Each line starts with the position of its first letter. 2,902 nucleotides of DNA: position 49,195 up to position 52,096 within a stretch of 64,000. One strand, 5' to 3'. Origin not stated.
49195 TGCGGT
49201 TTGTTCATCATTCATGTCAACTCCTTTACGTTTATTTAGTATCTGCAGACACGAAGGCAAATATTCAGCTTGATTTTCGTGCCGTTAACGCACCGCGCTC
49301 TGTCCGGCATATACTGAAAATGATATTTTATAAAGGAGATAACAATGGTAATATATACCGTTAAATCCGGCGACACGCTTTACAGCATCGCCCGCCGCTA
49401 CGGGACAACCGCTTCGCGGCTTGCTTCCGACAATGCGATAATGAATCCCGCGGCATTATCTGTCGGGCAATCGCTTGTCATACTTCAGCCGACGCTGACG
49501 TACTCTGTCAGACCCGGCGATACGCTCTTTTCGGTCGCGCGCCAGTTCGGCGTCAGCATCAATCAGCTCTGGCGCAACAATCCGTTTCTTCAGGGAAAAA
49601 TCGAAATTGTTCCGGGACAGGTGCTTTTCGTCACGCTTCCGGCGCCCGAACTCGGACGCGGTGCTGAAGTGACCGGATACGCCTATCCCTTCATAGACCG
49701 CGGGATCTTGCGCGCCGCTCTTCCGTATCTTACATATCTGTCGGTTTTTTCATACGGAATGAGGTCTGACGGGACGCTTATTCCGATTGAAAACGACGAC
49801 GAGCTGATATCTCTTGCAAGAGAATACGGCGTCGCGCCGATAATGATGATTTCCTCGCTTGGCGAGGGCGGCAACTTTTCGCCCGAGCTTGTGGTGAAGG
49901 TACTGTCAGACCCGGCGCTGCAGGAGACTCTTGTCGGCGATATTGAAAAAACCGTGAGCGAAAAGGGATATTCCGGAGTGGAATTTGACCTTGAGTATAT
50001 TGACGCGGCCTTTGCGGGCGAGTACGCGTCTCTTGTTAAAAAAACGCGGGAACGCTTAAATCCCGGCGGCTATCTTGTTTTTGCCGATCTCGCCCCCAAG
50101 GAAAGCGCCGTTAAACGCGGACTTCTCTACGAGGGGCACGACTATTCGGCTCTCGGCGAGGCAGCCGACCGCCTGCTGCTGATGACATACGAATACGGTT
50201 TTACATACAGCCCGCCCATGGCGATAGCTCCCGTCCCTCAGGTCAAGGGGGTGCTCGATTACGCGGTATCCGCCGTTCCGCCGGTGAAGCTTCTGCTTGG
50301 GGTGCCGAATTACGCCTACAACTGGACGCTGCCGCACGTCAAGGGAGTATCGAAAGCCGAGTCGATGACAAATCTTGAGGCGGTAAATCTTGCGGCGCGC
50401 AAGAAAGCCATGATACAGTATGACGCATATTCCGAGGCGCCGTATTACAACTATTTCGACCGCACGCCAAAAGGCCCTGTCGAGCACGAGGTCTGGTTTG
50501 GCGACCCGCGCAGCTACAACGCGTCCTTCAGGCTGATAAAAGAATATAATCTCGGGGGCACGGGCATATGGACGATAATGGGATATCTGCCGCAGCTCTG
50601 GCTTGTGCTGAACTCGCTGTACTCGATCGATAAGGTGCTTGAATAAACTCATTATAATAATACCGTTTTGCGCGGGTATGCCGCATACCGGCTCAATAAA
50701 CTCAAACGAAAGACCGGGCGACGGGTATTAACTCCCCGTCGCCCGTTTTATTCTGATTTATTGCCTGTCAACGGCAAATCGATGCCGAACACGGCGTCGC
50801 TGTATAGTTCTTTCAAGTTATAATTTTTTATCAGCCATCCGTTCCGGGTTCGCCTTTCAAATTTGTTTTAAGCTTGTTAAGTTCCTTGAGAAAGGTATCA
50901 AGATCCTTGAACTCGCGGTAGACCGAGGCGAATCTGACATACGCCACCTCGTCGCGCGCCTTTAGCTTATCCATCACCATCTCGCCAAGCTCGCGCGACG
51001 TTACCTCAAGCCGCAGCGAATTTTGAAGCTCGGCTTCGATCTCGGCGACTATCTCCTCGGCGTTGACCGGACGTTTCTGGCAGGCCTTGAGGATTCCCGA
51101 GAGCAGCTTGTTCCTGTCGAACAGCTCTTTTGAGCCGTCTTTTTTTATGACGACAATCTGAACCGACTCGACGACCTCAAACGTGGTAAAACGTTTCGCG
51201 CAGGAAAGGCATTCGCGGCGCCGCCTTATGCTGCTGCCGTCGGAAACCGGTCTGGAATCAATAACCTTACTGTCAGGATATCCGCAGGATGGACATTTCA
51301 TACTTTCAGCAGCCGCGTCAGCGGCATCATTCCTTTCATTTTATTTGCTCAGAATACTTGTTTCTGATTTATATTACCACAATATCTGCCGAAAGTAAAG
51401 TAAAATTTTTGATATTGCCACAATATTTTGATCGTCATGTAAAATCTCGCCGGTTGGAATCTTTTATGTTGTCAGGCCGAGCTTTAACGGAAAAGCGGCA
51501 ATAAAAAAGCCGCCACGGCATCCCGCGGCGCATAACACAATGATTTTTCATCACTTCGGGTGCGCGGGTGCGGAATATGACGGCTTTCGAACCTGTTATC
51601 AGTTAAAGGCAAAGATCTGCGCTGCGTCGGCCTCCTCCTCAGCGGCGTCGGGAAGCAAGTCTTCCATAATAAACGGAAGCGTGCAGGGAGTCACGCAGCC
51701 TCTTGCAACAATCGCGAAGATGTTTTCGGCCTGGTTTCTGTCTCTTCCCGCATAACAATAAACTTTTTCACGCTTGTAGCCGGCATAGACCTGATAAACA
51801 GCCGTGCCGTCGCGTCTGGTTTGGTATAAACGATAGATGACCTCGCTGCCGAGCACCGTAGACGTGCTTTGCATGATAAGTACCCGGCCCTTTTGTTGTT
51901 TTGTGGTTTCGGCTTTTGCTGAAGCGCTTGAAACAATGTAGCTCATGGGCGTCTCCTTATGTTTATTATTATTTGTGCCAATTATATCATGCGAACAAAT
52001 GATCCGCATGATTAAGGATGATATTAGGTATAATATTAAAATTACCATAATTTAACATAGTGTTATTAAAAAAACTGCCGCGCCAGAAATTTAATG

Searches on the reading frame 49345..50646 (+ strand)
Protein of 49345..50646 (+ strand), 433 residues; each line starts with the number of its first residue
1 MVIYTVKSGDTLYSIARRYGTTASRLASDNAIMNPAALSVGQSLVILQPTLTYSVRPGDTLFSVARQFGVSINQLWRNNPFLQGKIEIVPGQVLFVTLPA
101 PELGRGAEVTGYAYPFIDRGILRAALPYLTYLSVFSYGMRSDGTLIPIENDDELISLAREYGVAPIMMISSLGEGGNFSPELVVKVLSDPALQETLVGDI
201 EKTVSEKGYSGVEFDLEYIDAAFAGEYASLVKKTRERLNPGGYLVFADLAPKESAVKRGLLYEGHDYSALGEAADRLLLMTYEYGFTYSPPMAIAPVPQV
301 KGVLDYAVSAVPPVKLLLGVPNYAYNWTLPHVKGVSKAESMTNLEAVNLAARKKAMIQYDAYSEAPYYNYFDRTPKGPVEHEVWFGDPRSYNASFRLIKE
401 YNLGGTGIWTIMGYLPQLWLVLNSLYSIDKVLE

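Call 95: search_protein_families(library=pfam, proteins=[window:49345-50646:+], max_evalue=0.01)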
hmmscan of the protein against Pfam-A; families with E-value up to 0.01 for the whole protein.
window:49345-50646:+ (433 aa): 5 families
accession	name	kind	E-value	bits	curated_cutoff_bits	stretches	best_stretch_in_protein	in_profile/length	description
PF01476.26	LysM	-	1.2e-28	99.2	20.9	2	4-46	1-42/43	LysM domain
PF00704.34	Glyco_hydro_18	-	2.6e-20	73.7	29.6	1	181-411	78-314/317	Glycosyl hydrolases family 18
PF23577.1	LysM_RLK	-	2.4e-08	34.3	27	0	51-79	1-29/44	LysM domain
PF23473.1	LysM3_LYK4_5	-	4.8e-08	33.4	29.3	1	51-83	3-35/48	LYK4/5 LysM3 domain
PF23457.1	LysM2_NFP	-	0.00055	20.4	36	0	2-46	6-53/56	NFP LysM2 domain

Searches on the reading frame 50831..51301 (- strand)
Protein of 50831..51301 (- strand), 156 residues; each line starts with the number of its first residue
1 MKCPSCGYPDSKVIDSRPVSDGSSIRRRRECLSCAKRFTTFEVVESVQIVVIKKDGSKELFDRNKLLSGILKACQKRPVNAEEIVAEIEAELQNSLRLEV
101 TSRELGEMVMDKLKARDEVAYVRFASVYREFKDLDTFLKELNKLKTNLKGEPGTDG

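Call 95: search_protein_families(library=pfam, proteins=[window:50831-51301:-], max_evalue=0.01)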
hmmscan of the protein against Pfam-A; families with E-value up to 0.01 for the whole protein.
window:50831-51301:- (156 aa): 2 families
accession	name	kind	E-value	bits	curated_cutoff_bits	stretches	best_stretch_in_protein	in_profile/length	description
PF03477.21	ATP-cone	-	5.7e-25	88.1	25.8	1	49-133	1-87/88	ATP cone domain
PF22811.2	Zn_ribbon_NrdR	-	2.6e-22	78.9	27.2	1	1-42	1-42/42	Transcriptional repressor NrdR-like, N-terminal domain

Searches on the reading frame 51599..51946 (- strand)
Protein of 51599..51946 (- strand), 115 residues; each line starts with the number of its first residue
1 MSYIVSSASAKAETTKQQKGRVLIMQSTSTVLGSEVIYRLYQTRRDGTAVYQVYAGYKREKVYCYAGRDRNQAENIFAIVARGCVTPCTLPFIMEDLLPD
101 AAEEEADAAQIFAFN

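Call 95: search_protein_families(library=pfam, proteins=[window:51599-51946:-], max_evalue=0.01)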
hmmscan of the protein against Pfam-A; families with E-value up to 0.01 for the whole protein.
window:51599-51946:- (115 aa): 1 family
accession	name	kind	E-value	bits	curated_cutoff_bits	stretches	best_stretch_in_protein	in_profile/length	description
PF20124.4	DUF6514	-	0.0086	16.7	23.9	1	69-98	63-92/94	Family of unknown function (DUF6514)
